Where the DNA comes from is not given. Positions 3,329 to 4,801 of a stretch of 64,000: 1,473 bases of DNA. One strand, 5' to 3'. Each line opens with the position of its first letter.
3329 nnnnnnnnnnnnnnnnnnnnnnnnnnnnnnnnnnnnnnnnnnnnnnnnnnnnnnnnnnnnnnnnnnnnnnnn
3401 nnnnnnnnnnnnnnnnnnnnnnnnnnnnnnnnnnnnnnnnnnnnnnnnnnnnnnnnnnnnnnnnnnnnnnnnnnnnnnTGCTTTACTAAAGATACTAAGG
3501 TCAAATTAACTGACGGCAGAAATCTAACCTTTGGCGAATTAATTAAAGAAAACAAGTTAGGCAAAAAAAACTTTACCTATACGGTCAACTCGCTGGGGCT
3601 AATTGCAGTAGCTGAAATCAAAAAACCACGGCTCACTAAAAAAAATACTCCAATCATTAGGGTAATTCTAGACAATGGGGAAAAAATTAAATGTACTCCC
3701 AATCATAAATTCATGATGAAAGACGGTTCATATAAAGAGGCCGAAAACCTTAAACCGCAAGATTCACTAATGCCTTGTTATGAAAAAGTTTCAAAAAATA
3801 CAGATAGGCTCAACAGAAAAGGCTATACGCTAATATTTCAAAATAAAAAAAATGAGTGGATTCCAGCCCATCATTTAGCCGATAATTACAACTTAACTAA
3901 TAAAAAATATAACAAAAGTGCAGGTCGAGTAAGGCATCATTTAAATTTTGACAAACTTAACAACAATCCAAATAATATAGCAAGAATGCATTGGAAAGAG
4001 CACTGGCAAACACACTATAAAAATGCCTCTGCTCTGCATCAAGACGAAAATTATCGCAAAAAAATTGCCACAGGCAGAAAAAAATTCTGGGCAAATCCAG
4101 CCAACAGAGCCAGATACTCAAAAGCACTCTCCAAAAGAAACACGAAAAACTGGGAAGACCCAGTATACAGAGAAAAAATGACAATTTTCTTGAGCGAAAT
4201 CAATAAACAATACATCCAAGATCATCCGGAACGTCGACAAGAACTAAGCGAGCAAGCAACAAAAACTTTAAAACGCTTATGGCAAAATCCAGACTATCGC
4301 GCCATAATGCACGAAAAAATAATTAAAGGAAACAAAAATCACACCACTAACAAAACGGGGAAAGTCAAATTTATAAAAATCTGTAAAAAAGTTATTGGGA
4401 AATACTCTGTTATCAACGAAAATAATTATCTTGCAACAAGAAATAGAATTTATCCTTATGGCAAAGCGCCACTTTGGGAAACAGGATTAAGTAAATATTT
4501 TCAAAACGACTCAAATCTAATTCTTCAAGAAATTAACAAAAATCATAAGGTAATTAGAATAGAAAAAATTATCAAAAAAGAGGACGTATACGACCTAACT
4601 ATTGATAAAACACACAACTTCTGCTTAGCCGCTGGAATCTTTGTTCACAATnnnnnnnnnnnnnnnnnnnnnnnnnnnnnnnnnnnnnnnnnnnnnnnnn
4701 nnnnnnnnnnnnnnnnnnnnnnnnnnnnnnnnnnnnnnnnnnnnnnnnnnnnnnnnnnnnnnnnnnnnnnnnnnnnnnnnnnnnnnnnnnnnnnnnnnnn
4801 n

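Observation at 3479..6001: gyrA hosts two inteins 12 codons apart, one exactly at the catalytic-tyrosine (Mxe GyrA) site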

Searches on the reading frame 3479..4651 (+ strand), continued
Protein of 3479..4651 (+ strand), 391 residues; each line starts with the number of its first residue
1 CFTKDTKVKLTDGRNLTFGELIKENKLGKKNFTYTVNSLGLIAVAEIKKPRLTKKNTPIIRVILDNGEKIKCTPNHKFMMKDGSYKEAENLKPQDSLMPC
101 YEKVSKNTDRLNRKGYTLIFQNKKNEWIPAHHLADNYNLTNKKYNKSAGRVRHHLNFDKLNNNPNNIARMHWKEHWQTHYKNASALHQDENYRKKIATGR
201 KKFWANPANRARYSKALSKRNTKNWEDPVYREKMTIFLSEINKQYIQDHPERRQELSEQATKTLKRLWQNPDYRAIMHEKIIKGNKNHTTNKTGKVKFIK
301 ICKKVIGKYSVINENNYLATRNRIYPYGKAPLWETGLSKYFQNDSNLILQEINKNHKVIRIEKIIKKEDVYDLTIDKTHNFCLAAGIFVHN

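Call 40: fold_search(model_id=the predicted structure, library=pdb)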
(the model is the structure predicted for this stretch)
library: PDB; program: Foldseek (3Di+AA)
matches with E <= 10: 130; with E <= 0.001: 35
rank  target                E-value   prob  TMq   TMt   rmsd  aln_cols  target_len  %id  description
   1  8ubs_A                5.8e-06  1.00  0.24  0.59   2.1       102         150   24  Crystal structure of NrdJ-1 split intein fusion (released 2024-10-09)
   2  6frg                  7.3e-06  1.00  0.24  0.54   5.5       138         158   19  Crystal structure of G-1F mutant of Ssp DnaB Mini-Intein variant M86 (released 2019-01-30)
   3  6rpq                  7.7e-06  1.00  0.21  0.32   7.0       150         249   21  Crystal structure of PhoCDC21-1 intein (released 2019-08-14)
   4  3nzm                  8.7e-06  1.00  0.24  0.54   2.5       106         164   19  Crystal structure of DNAE intein with N-extein in redox trap (released 2011-06-01)
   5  1zd7_A                1.1e-05  1.00  0.23  0.55   2.0       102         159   19  1.7 Angstrom Crystal Structure Of Post-Splicing Form of a dnaE Intein from Synechocystis Sp. Pcc 6803 (released 2006-01-24)
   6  4kl5_A                1.1e-05  1.00  0.23  0.60   2.1        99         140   19  Crystal structure of NpuDnaE intein (released 2013-09-04)
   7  2imz_A                1.1e-05  1.00  0.23  0.61   1.9       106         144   15  Crystal structure of Mtu recA intein splicing domain (released 2007-05-01)
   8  4kl5_B                1.2e-05  1.00  0.23  0.59   2.1        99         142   20  Crystal structure of NpuDnaE intein (released 2013-09-04)
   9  5i0a                  1.4e-05  1.00  0.22  0.59   8.5       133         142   16  RecA mini intein in complex with cisplatin (released 2016-09-21)
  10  3ifj_A                1.5e-05  1.00  0.22  0.59   5.1       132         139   13  Crystal structure of Mtu recA intein, splicing domain (released 2009-10-06)
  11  1zde                  1.9e-05  1.00  0.23  0.54   1.9       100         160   18  1.95 Angstrom Crystal Structure of a dnaE Intein Precursor from Synechocystis Sp. Pcc 6803 (released 2006-01-24)
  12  3igd                  2.2e-05  1.00  0.22  0.59   5.0       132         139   13  Crystal structure of Mtu recA intein, splicing domain (released 2009-10-06)
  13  2keq_MODEL_1_A        2.4e-05  1.00  0.22  0.58   2.4        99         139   20  Solution structure of DnaE intein from Nostoc punctiforme (released 2009-05-19)
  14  2in0                  2.7e-05  1.00  0.22  0.60   1.8       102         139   16  crystal structure of Mtu recA intein splicing domain (released 2007-05-01)
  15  4o1r                  2.9e-05  1.00  0.23  0.57   5.7       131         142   22  Crystal structure of NpuDnaB intein (released 2014-03-19)
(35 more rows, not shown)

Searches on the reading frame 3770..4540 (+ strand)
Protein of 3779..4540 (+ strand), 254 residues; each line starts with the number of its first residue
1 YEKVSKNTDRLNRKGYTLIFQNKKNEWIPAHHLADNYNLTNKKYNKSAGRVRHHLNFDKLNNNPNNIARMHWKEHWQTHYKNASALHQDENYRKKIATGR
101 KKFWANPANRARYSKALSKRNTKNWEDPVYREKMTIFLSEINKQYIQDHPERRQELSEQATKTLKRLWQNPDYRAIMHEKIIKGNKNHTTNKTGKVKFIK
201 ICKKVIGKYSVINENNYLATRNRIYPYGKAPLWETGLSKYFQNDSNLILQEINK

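Call 25: search_protein_families(library=pfam, proteins=[window:3779-4540:+], max_evalue=10)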
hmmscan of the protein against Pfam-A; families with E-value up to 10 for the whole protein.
seq(254 aa): 1 family
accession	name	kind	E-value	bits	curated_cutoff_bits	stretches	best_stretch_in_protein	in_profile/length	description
PF17898.6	GerD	-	0.016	15.6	29.5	2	101-183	26-112/114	Spore germination GerD central core domain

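Call 26: search_protein_families(library=phrogs, proteins=[window:3779-4540:+], max_evalue=1)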
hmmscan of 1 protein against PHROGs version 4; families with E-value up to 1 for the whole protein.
seq(254 aa): 3 families
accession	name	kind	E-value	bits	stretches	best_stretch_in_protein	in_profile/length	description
phrog_22215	-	unknown function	3.5e-06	28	2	117-184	110-167/324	-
phrog_7545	-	DNA, RNA and nucleotide metabolism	8.4e-06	27.1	1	12-94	64-148/160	HNH endonuclease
phrog_827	-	DNA, RNA and nucleotide metabolism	0.2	12.8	0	132-212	20-98/161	Holliday junction resolvase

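Call 44: search_solved_structures(query=A2, max_evalue=10, show_alignments=3)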
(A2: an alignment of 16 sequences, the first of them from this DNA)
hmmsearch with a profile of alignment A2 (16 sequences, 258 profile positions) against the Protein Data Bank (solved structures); distinct sequences matched with E-value up to 10: 2.
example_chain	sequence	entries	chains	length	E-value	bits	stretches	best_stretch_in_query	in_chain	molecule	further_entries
9d5n_CR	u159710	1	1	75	0.64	12.7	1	130-171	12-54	RIIa domain-containing protein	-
4npx_A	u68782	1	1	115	0.68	12.6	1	170-208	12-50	Putative uncharacterized protein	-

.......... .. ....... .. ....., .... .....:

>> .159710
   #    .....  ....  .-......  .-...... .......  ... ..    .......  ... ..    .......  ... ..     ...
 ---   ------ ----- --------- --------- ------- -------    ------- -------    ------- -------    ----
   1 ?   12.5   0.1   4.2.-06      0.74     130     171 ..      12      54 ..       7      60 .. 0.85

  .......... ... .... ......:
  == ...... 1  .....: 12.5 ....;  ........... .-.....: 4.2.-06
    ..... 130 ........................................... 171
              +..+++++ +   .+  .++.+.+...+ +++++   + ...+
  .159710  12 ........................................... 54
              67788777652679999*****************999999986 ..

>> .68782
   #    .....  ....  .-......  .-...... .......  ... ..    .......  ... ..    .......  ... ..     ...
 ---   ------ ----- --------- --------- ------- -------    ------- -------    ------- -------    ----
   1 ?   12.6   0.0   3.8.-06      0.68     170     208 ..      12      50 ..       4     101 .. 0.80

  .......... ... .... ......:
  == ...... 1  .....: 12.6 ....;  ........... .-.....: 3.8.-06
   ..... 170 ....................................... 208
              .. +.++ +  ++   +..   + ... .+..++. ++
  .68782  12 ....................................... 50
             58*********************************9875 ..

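Call 51: predict_structure(alignment_id=A2)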
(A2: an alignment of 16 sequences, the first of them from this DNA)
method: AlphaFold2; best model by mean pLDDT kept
length: 257 residues; sequences in the alignment: 16
mean_pLDDT: 88.6   pTM: 0.48
mean pLDDT of the five models: 88.6, 88.1, 87.7, 87.2, 81.2
residues with pLDDT >= 90: 148; 70-90: 100; 50-70: 8; < 50: 1
segments of 3 or more residues with pLDDT < 50: none
pLDDT, mean of each block of 10 residues (from residue 1): 85 85 91 93 87 88 90 92 93 94 95 94 91 87 91 92 93 91 79 69 91 89 81 83 89 86
secondary structure, 60 per line:
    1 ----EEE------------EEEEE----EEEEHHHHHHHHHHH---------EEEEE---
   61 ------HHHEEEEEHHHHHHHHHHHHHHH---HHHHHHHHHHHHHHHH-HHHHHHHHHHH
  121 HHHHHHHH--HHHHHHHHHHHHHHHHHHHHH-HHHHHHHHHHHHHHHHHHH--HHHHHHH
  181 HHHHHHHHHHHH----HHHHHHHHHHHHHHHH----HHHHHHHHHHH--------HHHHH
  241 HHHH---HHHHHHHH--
elements in order: E5-7 E20-24 E29-32 H33-43 E53-57 E70-74 H75-89 H93-108 H110-128 H131-151 H153-171 H174-192 H197-212 H217-227 H236-244 H248-255

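Call 53: fold_search(model_id=the predicted structure, library=pdb)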
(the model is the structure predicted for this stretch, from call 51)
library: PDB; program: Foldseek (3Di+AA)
matches with E <= 10: 38; with E <= 0.001: 0
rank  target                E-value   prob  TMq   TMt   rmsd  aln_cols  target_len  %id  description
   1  1u3e_M                2.0e-01  0.97  0.24  0.34   5.0        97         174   18  DNA binding and cleavage by the HNH homing endonuclease I-HmuI (released 2004-08-31)
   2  3wkn_P                1.8e+00  0.44  0.08  0.45   5.0        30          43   10  Crystal structure of the artificial protein AFFinger p17 (AF.p17) complexed with Fc fragment of human IgG (released 2014-10-29)
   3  3wkn_G                2.1e+00  0.41  0.08  0.41   5.1        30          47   10  Crystal structure of the artificial protein AFFinger p17 (AF.p17) complexed with Fc fragment of human IgG (released 2014-10-29)
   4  9sjn_A                2.5e+00  0.69  0.20  0.15   2.4        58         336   17  Type I-F_HNH variant Cascade target-free RNP, HNH domain in outwards position (released 2026-02-18)
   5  8ydb_J                2.5e+00  0.66  0.19  0.14   2.7        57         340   18  Type I-FHNH Cascade-dsDNA intermediate complex (released 2024-07-31)
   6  5omt                  2.5e+00  0.28  0.14  0.30   5.6        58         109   10  Endonuclease NucB (released 2017-11-15)
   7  9siu_A                3.1e+00  0.60  0.19  0.15   2.6        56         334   18  Type I-F_HNH variant Cascade bound to dsDNA, HNH domain in outwards position (released 2026-02-18)
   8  6ebg_A                3.1e+00  0.02  0.09  0.15  15.0       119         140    8  Ohr (Organic Hydroperoxide Resistance protein) mutant - C60S interacting with dihydrolipoamide (released 2020-02-05)
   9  9exk                  3.4e+00  0.02  0.14  0.05  24.5       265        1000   11  Scalable protein design using hallucination in a relaxed sequence space (released 2024-10-16)
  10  3wkn_F                3.7e+00  0.10  0.07  0.33  10.1        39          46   13  Crystal structure of the artificial protein AFFinger p17 (AF.p17) complexed with Fc fragment of human IgG (released 2014-10-29)
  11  8zdy_G                3.9e+00  0.47  0.18  0.14   2.7        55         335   18  Cryo-EM structure of Cas8-HNH system at target free state (released 2024-10-02)
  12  6ebg_B                3.9e+00  0.02  0.09  0.15  15.0       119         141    8  Ohr (Organic Hydroperoxide Resistance protein) mutant - C60S interacting with dihydrolipoamide (released 2020-02-05)
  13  6ebc_D                3.9e+00  0.02  0.09  0.15  14.9       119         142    8  OhrB (Organic Hydroperoxide Resistance protein) wild type from Chromobacterium violaceum and reduced by DTT (released 2020-02-12)
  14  4om9                  4.4e+00  0.11  0.06  0.02   6.9        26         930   19  X-Ray Crystal Structure of the passenger domain of Plasmid encoded toxin, an Autrotansporter Enterotoxin from enteroaggr (released 2014-03-12)
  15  6eb4_B                4.7e+00  0.02  0.09  0.15  14.9       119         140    8  OhrB (Organic Hydroperoxide Resistance protein) from Chromobacterium violaceum (released 2020-02-05)
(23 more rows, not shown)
